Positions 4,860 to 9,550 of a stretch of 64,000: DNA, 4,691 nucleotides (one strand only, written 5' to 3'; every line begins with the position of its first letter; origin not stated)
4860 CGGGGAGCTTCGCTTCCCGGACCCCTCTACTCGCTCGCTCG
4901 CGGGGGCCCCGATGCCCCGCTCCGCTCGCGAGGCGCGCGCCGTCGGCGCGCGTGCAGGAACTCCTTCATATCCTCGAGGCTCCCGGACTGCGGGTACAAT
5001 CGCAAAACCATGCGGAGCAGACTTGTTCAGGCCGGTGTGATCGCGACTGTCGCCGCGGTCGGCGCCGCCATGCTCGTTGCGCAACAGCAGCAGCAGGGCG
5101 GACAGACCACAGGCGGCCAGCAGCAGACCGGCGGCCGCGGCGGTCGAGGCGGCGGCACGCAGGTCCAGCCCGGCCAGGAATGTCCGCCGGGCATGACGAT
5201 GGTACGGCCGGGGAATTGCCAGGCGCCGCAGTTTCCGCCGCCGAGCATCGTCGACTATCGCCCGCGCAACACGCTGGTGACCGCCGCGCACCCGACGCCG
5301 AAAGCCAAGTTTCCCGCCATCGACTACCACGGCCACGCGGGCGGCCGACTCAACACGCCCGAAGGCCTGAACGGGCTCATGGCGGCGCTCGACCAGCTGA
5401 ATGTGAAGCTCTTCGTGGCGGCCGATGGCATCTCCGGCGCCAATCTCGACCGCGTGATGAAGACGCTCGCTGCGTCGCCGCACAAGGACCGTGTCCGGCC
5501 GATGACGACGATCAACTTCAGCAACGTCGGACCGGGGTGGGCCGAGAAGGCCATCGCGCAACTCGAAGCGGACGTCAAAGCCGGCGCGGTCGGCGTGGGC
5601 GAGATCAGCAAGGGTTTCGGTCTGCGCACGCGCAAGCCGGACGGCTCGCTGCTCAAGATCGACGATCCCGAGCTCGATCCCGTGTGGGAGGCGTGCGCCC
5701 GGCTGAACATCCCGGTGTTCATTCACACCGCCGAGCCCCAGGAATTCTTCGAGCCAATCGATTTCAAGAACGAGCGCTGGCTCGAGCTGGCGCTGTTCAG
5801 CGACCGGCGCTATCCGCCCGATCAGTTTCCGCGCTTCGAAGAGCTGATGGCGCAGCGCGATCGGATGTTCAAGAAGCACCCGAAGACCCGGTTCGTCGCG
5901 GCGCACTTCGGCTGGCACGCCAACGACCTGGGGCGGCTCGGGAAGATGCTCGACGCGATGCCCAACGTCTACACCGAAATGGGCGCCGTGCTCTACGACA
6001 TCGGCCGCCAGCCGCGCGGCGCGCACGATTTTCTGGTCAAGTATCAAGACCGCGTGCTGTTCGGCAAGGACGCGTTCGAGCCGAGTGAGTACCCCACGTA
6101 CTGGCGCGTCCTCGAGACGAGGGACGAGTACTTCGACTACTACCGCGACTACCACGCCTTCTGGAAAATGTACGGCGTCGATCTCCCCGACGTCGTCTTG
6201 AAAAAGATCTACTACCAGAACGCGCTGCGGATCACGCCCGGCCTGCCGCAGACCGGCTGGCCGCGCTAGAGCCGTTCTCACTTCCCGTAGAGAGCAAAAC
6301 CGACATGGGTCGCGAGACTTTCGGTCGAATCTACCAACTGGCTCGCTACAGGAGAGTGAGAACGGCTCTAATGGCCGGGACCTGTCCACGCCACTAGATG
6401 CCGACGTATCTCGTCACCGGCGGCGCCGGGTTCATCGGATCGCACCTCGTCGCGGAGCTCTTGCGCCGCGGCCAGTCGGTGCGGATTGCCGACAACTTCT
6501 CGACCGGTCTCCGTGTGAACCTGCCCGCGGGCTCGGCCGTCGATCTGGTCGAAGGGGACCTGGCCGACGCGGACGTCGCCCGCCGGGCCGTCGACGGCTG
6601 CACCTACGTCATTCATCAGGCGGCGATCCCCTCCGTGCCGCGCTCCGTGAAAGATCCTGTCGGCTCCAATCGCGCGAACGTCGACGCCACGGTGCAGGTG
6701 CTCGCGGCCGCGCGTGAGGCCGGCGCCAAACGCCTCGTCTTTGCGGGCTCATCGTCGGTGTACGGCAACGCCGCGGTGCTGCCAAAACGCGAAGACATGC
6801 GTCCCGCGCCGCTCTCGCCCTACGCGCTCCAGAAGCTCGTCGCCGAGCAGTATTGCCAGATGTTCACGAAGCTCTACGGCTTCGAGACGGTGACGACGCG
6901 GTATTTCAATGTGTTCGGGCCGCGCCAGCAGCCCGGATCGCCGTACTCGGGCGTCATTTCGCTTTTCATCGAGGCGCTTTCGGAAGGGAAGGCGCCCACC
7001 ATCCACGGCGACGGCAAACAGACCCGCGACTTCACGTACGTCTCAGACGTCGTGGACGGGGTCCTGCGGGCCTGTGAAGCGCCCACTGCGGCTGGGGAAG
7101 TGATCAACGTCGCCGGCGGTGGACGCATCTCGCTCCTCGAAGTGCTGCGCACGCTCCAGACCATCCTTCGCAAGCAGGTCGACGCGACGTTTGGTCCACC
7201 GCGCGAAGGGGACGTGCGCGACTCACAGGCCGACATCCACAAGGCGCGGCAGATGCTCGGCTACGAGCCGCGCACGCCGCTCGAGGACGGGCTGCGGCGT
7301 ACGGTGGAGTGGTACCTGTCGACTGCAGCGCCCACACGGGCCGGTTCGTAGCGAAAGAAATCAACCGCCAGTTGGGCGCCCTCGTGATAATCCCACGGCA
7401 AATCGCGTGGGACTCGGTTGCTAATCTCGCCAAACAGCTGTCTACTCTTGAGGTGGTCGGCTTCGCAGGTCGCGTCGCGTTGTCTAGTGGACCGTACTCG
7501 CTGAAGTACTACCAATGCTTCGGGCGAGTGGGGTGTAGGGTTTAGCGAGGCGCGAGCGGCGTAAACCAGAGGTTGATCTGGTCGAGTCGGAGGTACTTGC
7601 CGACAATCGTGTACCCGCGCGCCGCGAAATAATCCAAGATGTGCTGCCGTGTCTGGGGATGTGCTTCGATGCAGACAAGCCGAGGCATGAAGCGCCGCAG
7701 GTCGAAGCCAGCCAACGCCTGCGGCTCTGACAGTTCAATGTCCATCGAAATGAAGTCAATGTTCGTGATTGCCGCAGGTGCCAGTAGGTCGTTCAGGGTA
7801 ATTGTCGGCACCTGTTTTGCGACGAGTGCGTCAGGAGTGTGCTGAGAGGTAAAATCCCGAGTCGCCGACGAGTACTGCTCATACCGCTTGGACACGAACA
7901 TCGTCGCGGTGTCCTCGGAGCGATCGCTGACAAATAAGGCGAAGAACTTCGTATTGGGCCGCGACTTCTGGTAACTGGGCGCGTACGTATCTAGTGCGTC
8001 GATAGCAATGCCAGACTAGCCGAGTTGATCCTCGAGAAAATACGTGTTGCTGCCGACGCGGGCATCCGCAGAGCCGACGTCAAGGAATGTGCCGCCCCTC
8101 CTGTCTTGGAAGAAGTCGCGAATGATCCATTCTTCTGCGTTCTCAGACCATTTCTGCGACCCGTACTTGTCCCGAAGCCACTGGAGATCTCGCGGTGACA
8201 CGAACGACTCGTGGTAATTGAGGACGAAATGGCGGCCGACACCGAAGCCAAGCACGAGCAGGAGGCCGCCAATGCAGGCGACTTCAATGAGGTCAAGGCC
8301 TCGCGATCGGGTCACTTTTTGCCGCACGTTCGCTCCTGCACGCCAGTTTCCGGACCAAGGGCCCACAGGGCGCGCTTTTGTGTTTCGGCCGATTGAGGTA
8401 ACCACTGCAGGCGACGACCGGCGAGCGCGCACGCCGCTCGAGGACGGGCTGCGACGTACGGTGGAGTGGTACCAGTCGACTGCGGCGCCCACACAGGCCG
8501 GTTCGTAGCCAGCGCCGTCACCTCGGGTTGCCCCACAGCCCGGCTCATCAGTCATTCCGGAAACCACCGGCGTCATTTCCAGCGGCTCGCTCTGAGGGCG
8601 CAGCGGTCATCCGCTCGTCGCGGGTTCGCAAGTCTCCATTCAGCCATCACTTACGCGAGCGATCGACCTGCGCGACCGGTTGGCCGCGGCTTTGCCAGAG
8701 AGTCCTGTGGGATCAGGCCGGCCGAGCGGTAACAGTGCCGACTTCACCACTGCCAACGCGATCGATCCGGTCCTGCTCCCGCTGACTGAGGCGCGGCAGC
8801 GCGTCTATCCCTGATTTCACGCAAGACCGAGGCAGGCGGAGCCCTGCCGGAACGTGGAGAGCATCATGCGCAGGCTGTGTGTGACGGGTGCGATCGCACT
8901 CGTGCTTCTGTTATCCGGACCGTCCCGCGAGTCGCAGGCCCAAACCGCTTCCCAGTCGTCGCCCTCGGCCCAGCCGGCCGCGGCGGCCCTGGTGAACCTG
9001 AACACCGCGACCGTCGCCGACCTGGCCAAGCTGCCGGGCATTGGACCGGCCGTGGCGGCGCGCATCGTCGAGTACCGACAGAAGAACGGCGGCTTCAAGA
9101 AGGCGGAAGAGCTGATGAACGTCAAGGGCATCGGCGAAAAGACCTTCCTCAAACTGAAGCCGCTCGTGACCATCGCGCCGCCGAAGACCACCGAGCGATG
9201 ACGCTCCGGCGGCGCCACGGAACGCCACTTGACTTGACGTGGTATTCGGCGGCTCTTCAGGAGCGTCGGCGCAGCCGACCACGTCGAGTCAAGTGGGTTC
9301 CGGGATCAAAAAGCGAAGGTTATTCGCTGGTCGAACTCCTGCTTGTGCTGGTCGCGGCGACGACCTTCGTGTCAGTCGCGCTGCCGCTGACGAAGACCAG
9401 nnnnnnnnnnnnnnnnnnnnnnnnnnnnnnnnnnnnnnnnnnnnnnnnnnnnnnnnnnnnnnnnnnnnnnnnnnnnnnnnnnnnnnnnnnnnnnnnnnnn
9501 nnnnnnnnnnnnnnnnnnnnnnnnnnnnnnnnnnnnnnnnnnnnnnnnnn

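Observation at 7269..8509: Lower-GC 1.07-kb insert with a TAG-broken FkbM methyltransferase, bracketed by 84-bp direct repeats duplicating the epimerase 3' end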

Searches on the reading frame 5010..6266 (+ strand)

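Call 7: search_protein_families(library=pfam, proteins=[window:5010-6266:+], max_evalue=0.01)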
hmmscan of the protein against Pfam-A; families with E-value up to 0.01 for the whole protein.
window:5010-6266:+ (419 aa): 1 family
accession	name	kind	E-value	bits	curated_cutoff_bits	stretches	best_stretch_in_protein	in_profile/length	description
PF04909.20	Amidohydro_2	-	1.3e-21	78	26.4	1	168-408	81-286/289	Amidohydrolase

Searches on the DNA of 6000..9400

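Call 44: search_rna_families(source=window, start=6000, end=9400, threshold=evalue, max_evalue=1)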
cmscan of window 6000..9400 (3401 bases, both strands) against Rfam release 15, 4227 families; matches with E-value up to 1: 0.
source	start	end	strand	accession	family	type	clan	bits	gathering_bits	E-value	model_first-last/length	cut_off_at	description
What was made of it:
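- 7353..7541 (.): 189-bp low-GC spacer (57%) between the epimerase stop and the MT stop; origin unknown. No Rfam hit (call 44).
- Tried and rejected: There were no Rfam hits at E up to 1 (call 44).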
